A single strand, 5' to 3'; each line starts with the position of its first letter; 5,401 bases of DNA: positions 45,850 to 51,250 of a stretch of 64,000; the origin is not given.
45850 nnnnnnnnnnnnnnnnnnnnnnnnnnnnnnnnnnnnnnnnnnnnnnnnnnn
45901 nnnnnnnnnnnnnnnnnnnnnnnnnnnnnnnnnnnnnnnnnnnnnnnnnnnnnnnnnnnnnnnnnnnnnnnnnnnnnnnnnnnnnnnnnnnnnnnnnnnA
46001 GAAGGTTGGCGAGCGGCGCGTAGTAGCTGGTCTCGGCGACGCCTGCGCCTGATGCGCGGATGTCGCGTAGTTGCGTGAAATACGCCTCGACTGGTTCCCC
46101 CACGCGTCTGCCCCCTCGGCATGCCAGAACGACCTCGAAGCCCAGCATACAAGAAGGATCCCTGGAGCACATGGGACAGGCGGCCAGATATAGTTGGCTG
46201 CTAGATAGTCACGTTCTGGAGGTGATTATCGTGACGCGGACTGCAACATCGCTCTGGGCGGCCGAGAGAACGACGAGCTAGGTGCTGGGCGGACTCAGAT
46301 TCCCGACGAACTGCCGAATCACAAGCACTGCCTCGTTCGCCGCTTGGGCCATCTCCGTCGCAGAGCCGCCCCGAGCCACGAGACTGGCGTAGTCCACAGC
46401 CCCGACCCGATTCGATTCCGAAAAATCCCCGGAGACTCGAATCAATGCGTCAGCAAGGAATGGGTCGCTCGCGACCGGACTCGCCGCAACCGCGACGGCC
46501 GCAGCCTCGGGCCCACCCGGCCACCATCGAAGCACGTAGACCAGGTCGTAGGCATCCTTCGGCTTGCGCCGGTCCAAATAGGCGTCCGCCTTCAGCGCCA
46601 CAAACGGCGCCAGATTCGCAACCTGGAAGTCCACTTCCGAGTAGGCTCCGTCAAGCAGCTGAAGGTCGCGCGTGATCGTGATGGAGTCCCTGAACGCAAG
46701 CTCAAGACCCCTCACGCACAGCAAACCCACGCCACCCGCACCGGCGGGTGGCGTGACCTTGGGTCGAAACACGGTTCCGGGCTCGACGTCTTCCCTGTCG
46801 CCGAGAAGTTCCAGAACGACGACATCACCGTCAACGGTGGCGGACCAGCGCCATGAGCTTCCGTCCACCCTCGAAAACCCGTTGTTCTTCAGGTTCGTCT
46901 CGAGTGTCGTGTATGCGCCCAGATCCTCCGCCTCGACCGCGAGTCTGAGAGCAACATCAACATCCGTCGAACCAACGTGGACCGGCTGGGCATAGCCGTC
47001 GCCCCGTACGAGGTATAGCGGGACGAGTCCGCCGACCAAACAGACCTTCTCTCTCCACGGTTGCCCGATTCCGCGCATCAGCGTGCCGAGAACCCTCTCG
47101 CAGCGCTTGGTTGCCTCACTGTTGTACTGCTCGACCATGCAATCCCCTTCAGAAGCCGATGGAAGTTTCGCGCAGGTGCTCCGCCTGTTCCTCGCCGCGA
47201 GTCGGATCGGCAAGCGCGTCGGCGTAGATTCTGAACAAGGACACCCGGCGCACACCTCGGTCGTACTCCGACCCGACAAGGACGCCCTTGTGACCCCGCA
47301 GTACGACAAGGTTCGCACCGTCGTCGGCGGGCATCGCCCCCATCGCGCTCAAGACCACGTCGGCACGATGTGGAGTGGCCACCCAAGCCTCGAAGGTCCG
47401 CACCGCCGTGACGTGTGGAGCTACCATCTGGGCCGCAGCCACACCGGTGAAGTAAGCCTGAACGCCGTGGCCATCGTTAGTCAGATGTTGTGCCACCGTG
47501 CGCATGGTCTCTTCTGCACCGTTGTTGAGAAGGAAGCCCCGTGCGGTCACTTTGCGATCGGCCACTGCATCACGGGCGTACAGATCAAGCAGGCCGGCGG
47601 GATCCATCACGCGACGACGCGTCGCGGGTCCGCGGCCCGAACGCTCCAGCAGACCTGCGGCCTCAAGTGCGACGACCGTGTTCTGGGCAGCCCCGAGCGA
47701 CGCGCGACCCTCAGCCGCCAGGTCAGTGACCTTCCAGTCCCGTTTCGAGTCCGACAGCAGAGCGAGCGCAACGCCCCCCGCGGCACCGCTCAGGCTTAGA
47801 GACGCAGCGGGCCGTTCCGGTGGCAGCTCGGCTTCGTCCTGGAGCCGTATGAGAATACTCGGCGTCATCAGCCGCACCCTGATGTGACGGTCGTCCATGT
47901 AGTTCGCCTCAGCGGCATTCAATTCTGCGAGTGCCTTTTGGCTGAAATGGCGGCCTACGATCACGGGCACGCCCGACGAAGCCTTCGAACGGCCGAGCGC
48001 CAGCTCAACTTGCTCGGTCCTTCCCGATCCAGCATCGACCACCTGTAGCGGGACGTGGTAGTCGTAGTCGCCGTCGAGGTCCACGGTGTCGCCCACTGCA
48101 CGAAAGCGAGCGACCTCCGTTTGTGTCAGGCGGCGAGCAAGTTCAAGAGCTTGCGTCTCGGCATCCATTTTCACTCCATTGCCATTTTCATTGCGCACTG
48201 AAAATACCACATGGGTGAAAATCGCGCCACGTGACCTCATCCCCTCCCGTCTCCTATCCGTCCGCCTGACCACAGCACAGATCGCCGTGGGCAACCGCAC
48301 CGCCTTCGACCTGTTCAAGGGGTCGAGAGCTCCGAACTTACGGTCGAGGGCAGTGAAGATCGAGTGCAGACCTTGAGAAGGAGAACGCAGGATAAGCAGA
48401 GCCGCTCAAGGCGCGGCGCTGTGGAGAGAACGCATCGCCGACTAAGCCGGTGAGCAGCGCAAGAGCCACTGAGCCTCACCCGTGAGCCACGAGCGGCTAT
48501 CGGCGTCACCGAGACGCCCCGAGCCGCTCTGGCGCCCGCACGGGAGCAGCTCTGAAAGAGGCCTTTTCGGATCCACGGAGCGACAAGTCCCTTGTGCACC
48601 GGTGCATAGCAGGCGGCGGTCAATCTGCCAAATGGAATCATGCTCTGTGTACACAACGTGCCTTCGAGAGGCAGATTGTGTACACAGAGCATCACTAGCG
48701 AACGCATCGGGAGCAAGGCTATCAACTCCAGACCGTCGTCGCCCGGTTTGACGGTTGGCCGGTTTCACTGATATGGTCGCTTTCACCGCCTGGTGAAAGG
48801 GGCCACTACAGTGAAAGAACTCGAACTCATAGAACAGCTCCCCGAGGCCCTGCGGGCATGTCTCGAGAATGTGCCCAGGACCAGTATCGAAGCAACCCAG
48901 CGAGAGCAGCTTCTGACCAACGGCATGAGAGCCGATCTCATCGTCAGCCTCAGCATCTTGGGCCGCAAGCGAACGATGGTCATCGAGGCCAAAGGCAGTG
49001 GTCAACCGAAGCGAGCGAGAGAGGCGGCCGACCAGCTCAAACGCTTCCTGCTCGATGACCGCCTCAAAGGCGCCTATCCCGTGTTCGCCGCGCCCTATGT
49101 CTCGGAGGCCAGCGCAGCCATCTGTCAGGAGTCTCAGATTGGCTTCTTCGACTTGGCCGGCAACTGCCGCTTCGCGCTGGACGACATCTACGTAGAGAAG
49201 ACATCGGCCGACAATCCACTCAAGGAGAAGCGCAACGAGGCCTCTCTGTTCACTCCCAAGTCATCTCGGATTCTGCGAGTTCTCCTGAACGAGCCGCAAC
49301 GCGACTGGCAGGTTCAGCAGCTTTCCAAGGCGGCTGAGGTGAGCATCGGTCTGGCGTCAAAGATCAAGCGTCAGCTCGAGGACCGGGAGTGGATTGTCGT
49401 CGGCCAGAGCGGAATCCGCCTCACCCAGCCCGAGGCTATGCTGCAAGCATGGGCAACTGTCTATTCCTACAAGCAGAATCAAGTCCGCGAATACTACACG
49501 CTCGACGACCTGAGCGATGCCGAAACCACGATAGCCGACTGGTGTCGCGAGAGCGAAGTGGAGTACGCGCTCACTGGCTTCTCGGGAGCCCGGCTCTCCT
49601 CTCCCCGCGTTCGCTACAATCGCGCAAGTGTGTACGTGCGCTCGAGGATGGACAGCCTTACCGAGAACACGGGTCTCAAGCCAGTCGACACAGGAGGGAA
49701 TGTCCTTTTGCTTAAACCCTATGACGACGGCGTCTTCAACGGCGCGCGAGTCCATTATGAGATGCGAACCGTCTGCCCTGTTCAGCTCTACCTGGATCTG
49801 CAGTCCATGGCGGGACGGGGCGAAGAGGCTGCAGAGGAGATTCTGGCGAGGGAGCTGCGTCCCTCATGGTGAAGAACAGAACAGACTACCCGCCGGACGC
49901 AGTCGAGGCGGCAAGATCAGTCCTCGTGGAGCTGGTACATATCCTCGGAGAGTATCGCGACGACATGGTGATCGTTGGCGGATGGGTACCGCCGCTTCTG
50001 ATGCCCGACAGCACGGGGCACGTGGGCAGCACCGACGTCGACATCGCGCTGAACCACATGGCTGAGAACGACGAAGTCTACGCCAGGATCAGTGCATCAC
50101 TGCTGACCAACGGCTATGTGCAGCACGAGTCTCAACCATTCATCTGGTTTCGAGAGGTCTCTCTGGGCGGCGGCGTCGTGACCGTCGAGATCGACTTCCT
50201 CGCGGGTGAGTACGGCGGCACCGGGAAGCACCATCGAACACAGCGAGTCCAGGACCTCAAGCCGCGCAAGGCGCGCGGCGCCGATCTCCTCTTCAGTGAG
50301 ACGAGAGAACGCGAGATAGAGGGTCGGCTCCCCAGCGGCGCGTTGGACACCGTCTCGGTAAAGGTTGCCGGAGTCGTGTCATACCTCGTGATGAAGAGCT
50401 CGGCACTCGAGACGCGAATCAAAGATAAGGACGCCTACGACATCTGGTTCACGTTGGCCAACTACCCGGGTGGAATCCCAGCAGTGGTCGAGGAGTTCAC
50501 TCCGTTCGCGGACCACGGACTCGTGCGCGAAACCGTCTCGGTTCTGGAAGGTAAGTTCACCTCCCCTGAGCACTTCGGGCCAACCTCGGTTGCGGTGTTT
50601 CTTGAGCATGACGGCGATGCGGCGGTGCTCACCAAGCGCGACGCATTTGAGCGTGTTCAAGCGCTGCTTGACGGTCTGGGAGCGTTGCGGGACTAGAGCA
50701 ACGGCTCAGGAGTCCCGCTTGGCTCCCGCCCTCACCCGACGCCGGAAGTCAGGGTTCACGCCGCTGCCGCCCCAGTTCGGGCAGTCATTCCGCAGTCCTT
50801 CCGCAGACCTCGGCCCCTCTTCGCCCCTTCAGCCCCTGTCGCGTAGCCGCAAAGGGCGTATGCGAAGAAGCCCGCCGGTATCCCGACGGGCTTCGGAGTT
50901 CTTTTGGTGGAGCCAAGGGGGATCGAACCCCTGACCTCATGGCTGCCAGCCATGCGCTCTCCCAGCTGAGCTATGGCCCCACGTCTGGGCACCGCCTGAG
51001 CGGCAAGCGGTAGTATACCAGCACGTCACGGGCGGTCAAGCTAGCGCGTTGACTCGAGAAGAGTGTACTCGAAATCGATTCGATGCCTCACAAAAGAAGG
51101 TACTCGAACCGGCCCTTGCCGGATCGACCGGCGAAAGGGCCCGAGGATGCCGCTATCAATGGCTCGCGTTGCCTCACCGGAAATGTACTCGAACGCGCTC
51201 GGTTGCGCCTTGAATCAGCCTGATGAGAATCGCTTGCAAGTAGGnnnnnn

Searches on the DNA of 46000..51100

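Call 67: search_rna_families(source=window, start=46000, end=51100, threshold=evalue, max_evalue=1)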
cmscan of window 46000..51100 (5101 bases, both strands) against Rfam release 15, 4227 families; matches with E-value up to 1: 3.
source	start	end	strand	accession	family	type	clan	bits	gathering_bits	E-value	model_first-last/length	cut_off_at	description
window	50908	50980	-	RF00005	tRNA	Gene; tRNA;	CL00001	65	29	5.8e-13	1-71/71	no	tRNA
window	50810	50932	-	RF04321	tmRNA_permuted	Gene;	-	26.6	47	0.014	36-94/213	no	permuted transfer-messenger RNA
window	50907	50946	+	RF04354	Plastid-ycf2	Cis-reg;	-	24.8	65.7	0.077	1-75/75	no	Plastid-ycf2 5UTR RNA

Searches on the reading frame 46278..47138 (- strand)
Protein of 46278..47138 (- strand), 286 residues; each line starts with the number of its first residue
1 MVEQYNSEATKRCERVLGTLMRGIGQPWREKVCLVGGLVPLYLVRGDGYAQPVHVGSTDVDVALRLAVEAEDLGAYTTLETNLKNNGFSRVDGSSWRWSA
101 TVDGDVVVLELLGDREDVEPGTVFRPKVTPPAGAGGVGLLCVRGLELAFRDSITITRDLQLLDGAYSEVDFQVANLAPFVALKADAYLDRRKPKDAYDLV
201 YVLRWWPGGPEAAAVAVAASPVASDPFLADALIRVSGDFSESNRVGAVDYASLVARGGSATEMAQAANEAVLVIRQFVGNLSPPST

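Call 3: search_protein_families(library=pfam, proteins=[window:46278-47138:-], max_evalue=1)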
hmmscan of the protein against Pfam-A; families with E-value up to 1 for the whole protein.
window:46278-47138:- (286 aa): 2 families
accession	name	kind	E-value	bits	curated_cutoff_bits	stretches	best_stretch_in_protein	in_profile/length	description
PF08843.17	AbiEii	-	7.4e-06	26.5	22.5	1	145-215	104-178/238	Nucleotidyl transferase AbiEii toxin, Type IV TA system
PF13622.12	4HBT_3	-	0.13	12.9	24.3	1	208-266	13-67/83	Acyl-CoA thioesterase N-terminal domain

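Call 4: search_protein_families(library=padloc, proteins=[window:46278-47138:-], max_evalue=1)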
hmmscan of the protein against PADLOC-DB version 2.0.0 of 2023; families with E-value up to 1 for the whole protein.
window:46278-47138:- (286 aa): 4 families
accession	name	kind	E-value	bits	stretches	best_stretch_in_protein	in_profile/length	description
PDLC02303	AbiEii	-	3.9e-05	21.2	1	167-202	146-181/249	AbiEii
PDLC04516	PDC-M21B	-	0.00098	16.9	1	11-90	6-80/234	-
PDLC02307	AbiEii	-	0.006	14.4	1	171-204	113-146/219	AbiEii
PDLC02313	AbiEii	-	0.016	12.7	1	158-204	144-190/254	AbiEii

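Call 5: search_protein_families(library=ncbifam, proteins=[window:46278-47138:-], max_evalue=1)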
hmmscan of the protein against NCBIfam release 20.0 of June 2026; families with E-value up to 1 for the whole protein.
window:46278-47138:- (286 aa): 2 families
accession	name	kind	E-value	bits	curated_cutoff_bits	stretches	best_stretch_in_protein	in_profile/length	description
TIGR01306.1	GMP_reduct_2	equivalog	0.22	11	465.65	1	208-248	183-222/321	GMP reductase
NF003966.0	PRK05458.1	equivalog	0.23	10.7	344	1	208-248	187-226/327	GMP reductase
